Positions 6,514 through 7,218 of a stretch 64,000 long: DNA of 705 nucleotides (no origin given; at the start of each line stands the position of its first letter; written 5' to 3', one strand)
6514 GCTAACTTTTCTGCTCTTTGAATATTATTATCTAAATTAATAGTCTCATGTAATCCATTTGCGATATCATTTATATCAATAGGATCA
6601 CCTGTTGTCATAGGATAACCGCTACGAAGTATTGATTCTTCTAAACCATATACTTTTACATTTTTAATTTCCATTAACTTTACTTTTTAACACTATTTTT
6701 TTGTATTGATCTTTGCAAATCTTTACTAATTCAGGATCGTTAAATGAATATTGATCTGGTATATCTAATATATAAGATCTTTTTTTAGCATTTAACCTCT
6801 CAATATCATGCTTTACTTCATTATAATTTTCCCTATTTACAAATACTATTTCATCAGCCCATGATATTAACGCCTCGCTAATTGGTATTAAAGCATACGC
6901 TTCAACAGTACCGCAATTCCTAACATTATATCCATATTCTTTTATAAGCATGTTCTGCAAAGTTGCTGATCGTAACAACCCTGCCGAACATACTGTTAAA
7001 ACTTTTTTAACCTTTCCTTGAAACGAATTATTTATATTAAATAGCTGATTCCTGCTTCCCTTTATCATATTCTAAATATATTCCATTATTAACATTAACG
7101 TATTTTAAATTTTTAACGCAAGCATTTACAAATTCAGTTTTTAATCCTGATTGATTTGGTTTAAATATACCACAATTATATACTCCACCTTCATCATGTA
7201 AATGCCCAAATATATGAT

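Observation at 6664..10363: Split RNA-repair cassette: RNA ligase, polynucleotide-kinase-type P-loop kinase, two calcineurin-like phosphoesterases, LMW-PTP-like phosphatase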

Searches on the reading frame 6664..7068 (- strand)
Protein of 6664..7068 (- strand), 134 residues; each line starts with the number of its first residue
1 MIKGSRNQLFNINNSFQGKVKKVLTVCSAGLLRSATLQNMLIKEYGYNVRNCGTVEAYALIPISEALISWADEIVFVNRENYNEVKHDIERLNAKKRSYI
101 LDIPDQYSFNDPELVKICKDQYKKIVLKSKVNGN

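Call 3: search_protein_families(library=pfam, proteins=[window:6664-7068:-], max_evalue=0.01)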
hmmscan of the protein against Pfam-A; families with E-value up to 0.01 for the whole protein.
window:6664-7068:- (134 aa): 1 family
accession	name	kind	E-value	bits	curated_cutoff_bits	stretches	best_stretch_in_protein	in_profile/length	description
PF01990.22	ATP-synt_F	-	0.0089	16.8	23.5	0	73-113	43-83/91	ATP synthase (F/14-kDa) subunit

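Call 4: search_protein_families(library=phrogs, proteins=[window:6664-7068:-], max_evalue=0.001)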
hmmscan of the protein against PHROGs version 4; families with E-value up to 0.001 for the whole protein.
window:6664-7068:- (134 aa): 0 families

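Call 14: search_protein_families(library=ncbifam, proteins=[window:6664-7068:-], max_evalue=1)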
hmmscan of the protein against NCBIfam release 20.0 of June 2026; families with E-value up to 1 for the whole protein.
window:6664-7068:- (134 aa): 2 families
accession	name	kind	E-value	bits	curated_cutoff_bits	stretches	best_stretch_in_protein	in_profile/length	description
NF012219.1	erm_C_23S_MT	exception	0.0059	16.2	530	1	34-132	118-213/244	23S rRNA (adenine(2058)-N(6))-methyltransferase Erm(C)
NF033898.1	QWxxN_dom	domain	0.08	13.3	55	0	64-115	18-70/127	QWxxN domain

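Call 15: search_protein_families(library=pfam, proteins=[window:6664-7068:-], max_evalue=10)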
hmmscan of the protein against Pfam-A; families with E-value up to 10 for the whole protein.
window:6664-7068:- (134 aa): 2 families
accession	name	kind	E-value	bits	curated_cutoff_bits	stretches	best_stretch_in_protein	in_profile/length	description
PF01990.22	ATP-synt_F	-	0.0089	16.8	23.5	1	73-113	43-83/91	ATP synthase (F/14-kDa) subunit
PF00782.25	DSPc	-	0.018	15.3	33.5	1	15-52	68-106/133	Dual specificity phosphatase, catalytic domain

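Call 16: find_homologous_proteins(query=window:6664-7068:-)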
Query window:6664-7068:- (134 aa): 1215 proteins with E <= 0.001 among 1225 candidates; the best 120 are listed.
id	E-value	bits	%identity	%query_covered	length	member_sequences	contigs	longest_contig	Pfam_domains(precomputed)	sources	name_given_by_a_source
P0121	2.9e-82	291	100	100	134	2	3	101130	-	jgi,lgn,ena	-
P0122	5.6e-62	225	80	95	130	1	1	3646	-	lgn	-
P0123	2.5e-60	220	76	97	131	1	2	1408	-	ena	-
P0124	2.9e-60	220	77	96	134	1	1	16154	-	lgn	-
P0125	3.3e-60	220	78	92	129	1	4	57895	-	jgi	jgi:predicted protein tyrosine phosphatase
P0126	3.3e-60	219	78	92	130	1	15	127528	-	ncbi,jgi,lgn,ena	jgi:predicted protein tyrosine phosphatase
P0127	4.0e-60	219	76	94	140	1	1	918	-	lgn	-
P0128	2.2e-59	217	76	92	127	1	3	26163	-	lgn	-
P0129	2.4e-59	217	76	92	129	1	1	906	-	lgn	-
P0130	3.0e-59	216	72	98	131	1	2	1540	-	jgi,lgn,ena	-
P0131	9.5e-59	215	77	91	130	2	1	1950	-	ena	-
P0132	1.0e-58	215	77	93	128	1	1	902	-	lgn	-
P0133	1.1e-58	215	76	93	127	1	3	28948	-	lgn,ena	-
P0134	1.2e-58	214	73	97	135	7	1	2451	-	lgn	-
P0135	2.0e-58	214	76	95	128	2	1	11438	-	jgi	-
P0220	6.0e-55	203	71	96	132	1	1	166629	-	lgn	-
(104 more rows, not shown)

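Call 19: find_encoding_contigs(protein=P0121, flank=10000, max_places=4)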
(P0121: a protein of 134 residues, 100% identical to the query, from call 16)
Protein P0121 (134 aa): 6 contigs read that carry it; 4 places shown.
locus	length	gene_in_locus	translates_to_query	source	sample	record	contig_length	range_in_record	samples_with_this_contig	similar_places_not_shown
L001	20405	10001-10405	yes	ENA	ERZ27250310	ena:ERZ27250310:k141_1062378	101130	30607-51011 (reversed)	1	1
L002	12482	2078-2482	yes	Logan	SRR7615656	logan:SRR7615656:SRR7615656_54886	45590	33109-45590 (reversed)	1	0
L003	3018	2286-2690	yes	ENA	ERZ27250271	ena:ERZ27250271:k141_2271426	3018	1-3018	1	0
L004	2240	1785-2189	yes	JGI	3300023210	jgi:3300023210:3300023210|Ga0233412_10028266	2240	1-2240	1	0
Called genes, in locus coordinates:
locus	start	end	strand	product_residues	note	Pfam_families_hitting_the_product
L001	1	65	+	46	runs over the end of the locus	-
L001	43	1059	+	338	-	-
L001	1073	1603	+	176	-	-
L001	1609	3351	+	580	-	PF02867:Ribonuc_red_lgC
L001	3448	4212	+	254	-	-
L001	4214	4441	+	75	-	-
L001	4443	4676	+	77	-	-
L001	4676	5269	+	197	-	-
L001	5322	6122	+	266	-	PF07460:NUMOD3 (faint)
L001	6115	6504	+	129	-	-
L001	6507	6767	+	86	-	-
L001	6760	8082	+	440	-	PF21189:PHA02142 (weak)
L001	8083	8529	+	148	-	PF08433:KTI12, PF13671:AAA_33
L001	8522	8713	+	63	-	-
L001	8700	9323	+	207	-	PF00149:Metallophos (weak)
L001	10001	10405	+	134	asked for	-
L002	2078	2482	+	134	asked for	-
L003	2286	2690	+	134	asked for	-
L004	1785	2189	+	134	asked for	-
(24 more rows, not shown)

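Call 30: search_solved_structures(query=window:6664-7068:-, max_evalue=10, show_alignments=2)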
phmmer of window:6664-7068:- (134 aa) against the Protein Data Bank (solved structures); distinct sequences matched with E-value up to 10: 8.
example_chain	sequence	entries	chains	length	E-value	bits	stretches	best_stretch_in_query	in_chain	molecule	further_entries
1eqf_A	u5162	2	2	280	0.034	17.4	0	100-125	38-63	RNA POLYMERASE II TRANSCRIPTION INITIATION FACTOR | Transcription initiation factor TFIID subunit 1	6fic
3aad_A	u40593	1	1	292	0.04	17.2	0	100-125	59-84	Transcription initiation factor TFIID subunit 1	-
3uv5_A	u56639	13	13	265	0.042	17.1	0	100-125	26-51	Transcription initiation factor TFIID subunit 1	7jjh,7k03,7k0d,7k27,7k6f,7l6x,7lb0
3fdf_A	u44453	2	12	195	0.24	14.7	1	23-60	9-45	FR253 | Serine phosphatase of RNA polymerase II CTD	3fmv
3omw_A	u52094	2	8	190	0.3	14.4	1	23-60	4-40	CG14216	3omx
6mzl_A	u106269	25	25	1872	2.3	11.5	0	101-125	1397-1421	Transcription initiation factor TFIID subunit 1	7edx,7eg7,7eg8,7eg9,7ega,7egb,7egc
6mzd_A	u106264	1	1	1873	2.3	11.5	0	101-125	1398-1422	Transcription initiation factor TFIID subunit 1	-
30ff_DA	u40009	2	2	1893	2.4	11.5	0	101-125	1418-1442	Transcription initiation factor TFIID subunit 1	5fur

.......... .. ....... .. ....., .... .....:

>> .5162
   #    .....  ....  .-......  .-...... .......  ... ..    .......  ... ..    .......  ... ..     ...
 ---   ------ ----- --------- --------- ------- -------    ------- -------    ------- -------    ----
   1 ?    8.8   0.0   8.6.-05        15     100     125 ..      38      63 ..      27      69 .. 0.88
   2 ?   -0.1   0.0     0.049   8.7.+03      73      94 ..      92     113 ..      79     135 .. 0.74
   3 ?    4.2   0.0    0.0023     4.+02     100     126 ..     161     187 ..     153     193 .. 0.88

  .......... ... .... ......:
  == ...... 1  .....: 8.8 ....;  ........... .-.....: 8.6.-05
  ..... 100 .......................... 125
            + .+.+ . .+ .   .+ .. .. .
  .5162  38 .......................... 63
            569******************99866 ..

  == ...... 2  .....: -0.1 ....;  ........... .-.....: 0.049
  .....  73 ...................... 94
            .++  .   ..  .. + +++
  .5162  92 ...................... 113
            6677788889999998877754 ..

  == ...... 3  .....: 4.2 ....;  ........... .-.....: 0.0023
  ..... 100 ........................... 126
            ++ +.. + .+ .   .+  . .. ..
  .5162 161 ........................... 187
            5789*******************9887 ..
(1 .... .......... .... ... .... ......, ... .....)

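Call 32: find_encoding_contigs(protein=P0126, flank=6000, max_places=3)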
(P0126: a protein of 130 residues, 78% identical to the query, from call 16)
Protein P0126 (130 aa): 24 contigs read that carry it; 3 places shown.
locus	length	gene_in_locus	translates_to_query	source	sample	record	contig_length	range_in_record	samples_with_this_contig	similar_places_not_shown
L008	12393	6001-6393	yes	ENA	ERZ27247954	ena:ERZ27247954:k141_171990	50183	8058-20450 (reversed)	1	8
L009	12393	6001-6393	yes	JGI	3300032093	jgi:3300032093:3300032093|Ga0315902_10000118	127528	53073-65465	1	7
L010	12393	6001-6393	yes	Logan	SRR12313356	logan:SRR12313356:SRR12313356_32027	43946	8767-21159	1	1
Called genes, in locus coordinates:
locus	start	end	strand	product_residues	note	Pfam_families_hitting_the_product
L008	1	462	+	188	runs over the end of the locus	PF06356:DUF1064 (faint)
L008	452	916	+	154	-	PF01832:Glucosaminidase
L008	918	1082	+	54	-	-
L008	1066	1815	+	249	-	PF02739:5_3_exonuc_N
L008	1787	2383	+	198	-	-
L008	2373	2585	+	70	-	-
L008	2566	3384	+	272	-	-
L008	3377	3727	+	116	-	PF18909:dGTP_diPhyd_N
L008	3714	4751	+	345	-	-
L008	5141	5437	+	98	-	-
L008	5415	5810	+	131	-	PF24749:DUF7695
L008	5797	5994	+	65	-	-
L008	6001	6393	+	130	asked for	-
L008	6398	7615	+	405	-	PF21189:PHA02142, PF09414:RNA_ligase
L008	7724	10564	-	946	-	-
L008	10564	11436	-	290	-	-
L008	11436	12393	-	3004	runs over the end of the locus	?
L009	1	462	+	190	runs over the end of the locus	PF06356:DUF1064 (faint)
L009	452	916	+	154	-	PF01832:Glucosaminidase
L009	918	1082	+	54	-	-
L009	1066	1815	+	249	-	PF02739:5_3_exonuc_N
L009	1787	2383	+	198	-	-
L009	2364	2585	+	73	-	-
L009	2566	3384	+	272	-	-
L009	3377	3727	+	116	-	PF18909:dGTP_diPhyd_N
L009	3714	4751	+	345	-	-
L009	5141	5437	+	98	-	-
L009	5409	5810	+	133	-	PF24749:DUF7695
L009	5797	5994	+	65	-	-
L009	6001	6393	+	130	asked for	-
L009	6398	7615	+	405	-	PF21189:PHA02142, PF09414:RNA_ligase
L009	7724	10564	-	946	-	-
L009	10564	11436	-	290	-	-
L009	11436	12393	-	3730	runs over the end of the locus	-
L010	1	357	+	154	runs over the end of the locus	PF01832:Glucosaminidase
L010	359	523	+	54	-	-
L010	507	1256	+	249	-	PF02739:5_3_exonuc_N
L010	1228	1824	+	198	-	-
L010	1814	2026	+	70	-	-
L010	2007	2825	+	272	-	-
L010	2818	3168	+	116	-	PF18909:dGTP_diPhyd_N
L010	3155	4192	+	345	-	-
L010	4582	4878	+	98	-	-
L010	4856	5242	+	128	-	PF24749:DUF7695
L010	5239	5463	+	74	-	-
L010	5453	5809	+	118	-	-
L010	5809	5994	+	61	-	-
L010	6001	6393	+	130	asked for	-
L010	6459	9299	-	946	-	-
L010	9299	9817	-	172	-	-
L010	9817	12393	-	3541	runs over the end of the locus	-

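Call 33: find_encoding_contigs(protein=P0220, flank=6000, max_places=2)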
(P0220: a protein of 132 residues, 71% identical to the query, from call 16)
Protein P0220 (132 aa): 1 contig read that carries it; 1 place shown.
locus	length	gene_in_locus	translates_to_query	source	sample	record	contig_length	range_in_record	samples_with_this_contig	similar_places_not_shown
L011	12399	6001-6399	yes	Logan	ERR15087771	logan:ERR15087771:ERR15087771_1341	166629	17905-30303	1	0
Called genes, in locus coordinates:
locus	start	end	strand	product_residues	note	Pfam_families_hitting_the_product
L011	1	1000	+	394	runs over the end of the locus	PF01068:DNA_ligase_A_M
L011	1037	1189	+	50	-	-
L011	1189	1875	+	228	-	-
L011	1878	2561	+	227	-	PF00149:Metallophos, PF12850:Metallophos_2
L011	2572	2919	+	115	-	-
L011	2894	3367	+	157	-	PF15891:Nuc_deoxyri_tr2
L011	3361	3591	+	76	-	-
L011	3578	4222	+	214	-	-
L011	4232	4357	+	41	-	-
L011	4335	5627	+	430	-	PF21189:PHA02142 (weak), PF09414:RNA_ligase (faint)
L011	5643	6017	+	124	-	-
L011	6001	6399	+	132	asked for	-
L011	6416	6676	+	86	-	-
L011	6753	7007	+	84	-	-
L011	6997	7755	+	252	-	PF04446:Thg1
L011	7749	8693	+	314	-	PF21448:DNMK (weak)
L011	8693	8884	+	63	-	-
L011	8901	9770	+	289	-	PF13671:AAA_33, PF25109:HAD_PNKP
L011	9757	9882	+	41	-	-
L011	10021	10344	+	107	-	-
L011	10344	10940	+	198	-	-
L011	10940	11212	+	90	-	PF00085:Thioredoxin, PF00462:Glutaredoxin (weak), PF13098:Thioredoxin_2 (faint), PF13905:Thioredoxin_8 (faint), PF01323:DSBA (faint)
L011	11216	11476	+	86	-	-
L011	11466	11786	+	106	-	-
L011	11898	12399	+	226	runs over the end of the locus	PF01832:Glucosaminidase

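Call 37: search_protein_representatives(protein=window:6664-7068:-)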
Query: 134 residues. Proteins with E-value up to 0.001 (for the whole library): 781; up to 1e-10: 317; up to 1e-30: 9. The best 150 are listed.
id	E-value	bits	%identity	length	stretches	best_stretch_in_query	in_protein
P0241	2.0e-44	166.9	63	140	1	1-123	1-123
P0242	4.1e-38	146.4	61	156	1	7-123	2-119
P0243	2.0e-37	144.2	76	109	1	1-87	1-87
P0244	7.2e-34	132.7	56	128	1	1-124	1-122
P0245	7.3e-34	132.7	80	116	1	7-82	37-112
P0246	9.1e-34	132.4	58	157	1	5-123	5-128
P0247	4.0e-32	127.1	55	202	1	3-122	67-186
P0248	1.2e-31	125.5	52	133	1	3-126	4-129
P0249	8.6e-31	122.8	52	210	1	2-124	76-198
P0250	2.3e-29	118.2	50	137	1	6-124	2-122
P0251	9.6e-29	116.2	51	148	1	5-124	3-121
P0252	8.1e-28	113.2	52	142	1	4-122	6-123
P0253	8.5e-28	113.1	50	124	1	4-121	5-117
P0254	2.2e-27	111.8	53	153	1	13-127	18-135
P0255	3.1e-27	111.3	47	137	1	1-119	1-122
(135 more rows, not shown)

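Call 40: search_solved_structures(query=A2, max_evalue=10, show_alignments=3)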
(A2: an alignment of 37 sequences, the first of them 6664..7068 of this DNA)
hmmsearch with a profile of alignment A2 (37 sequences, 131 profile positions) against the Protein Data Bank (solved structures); distinct sequences matched with E-value up to 10: 44.
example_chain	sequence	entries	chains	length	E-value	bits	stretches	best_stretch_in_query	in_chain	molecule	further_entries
7dhd_A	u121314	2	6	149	3e-05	27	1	19-71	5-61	Protein-tyrosine-phosphatase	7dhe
4pic_A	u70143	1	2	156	0.00014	24.9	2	21-53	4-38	Arginine phosphatase Ywle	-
4lrq_A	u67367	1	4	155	0.00056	22.9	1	20-43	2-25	Phosphotyrosine protein phosphatase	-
3fdf_A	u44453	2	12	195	0.0023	21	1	22-55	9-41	FR253 | Serine phosphatase of RNA polymerase II CTD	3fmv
7dhf_A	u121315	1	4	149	0.0029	20.6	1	19-71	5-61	Protein-tyrosine-phosphatase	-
3omw_A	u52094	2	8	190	0.0033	20.5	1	22-55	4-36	CG14216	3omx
4kk3_A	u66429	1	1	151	0.0056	19.7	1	22-53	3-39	Low molecular weight protein-tyrosine-phosphatase YwlE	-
1zgg_A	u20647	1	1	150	0.0066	19.5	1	22-53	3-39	Putative low molecular weight protein-tyrosine-phosphatase ywlE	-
1xww_A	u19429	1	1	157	0.007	19.4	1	18-42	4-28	Low molecular weight phosphotyrosine protein phosphatase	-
2fek_A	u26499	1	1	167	0.0073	19.3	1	19-43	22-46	Low molecular weight protein-tyrosine-phosphatase wzb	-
4eti_A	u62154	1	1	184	0.009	19.1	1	21-53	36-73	Low molecular weight protein-tyrosine-phosphatase ywlE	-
4etn_A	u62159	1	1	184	0.016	18.2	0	21-53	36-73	Low molecular weight protein-tyrosine-phosphatase ywlE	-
3o2s_B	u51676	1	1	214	0.021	17.9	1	20-54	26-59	RNA polymerase II subunit A C-terminal domain phosphatase SSU72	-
5jnv_A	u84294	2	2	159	0.026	17.6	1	19-42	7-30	Low molecular weight phosphotyrosine protein phosphatase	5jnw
5z3m_A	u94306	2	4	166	0.029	17.4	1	21-55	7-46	Phosphotyrosine protein phosphatase | Low molecular weight phosphotyrosine protein phosphatase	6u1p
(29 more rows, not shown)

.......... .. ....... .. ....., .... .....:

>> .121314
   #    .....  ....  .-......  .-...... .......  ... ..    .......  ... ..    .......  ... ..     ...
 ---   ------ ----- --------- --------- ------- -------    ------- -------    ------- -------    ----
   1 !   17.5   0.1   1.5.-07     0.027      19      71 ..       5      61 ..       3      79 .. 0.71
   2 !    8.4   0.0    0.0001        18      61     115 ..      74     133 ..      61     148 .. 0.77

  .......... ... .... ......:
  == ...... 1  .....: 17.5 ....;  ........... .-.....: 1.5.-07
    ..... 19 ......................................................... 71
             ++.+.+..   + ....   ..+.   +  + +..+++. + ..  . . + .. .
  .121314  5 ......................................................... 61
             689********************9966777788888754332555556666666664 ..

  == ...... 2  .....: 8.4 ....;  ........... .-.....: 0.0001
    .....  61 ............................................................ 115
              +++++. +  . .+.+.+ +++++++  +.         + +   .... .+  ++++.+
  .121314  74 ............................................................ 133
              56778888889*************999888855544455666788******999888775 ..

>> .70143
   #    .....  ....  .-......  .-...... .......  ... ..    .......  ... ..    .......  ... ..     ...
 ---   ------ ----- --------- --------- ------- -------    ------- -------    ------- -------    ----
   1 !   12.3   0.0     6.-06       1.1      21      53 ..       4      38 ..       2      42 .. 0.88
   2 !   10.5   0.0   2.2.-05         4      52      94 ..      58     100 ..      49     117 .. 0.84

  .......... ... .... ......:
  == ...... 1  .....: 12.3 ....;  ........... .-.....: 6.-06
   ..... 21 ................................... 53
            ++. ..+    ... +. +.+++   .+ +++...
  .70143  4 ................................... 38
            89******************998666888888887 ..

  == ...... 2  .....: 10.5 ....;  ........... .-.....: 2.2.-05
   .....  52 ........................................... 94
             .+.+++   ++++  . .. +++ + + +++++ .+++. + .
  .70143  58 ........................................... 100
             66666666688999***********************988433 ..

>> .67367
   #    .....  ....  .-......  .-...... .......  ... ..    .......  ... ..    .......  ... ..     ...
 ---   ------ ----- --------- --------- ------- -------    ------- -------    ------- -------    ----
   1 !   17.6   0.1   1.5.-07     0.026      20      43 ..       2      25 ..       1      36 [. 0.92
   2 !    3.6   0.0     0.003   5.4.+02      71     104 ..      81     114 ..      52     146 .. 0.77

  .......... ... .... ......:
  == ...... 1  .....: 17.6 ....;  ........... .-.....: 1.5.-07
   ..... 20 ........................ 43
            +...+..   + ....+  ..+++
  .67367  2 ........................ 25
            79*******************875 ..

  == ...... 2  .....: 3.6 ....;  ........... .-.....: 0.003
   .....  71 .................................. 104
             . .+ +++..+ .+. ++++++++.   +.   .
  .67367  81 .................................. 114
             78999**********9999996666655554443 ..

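Call 41: search_protein_families(library=pfam, alignment_id=A2, max_evalue=0.1)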
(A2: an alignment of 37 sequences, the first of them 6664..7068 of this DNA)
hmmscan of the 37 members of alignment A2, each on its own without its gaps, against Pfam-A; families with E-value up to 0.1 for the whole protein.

A. member 1, window:6664-7068:- (134 aa): 2 families
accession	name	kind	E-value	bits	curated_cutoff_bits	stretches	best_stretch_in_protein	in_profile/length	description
PF01990.22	ATP-synt_F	-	0.0089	16.8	23.5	1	73-113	43-83/91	ATP synthase (F/14-kDa) subunit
PF00782.25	DSPc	-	0.018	15.3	33.5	1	15-52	68-106/133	Dual specificity phosphatase, catalytic domain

B. families by the number of members that match (of 37 scanned): 11 families
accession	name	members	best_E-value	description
PF00782.25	DSPc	8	0.00021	Dual specificity phosphatase, catalytic domain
PF01990.22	ATP-synt_F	4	0.003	ATP synthase (F/14-kDa) subunit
PF01451.26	LMWPc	1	0.012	Low molecular weight phosphotyrosine protein phosphatase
PF09314.17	DUF1972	1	0.015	Domain of unknown function (DUF1972)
PF15944.10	DUF4752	1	0.024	Domain of unknown function (DUF4752)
PF21489.3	Fim1C-like_C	1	0.057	Fimbrium tip subunit Fim1C-like, C-terminal domain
PF16783.10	FANCM-MHF_bd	1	0.06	FANCM to MHF binding domain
PF16189.11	Creatinase_N_2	1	0.061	Creatinase/Prolidase N-terminal domain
PF06050.19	HGD-D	1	0.09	2-hydroxyglutaryl-CoA dehydratase, D-component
PF00156.33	Pribosyltran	1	0.091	Phosphoribosyl transferase domain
PF04722.18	Ssu72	1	0.093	Ssu72-like protein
